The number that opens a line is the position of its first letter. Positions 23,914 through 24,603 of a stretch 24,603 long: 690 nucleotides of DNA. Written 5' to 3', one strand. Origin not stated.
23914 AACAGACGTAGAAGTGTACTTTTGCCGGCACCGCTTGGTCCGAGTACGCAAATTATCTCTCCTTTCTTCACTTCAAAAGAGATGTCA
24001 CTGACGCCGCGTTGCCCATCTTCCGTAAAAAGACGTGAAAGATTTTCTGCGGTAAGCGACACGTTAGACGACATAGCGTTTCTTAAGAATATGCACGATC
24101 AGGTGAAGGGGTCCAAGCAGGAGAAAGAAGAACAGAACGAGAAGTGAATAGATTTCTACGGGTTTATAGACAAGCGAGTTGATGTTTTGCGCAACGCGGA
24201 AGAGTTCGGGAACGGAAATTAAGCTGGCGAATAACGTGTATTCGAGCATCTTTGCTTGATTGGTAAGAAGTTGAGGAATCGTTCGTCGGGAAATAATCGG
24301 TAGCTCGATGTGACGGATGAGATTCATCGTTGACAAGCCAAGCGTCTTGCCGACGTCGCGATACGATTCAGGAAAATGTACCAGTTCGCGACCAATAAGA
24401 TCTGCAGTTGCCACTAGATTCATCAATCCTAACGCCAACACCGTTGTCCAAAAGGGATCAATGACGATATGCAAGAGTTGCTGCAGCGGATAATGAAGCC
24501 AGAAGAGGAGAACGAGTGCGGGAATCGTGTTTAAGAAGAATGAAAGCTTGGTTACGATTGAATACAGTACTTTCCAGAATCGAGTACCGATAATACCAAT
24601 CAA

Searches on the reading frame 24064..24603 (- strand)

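Call 9: search_protein_families(library=pfam, proteins=[window:24064-24603:-])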
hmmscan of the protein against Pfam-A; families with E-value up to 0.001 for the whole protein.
window:24064-24603:- (179 aa): 1 family
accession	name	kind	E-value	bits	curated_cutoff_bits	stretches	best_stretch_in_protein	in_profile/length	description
PF00528.27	BPD_transp_1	-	9.7e-08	32.4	26.4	1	2-176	4-181/184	Binding-protein-dependent transport system inner membrane component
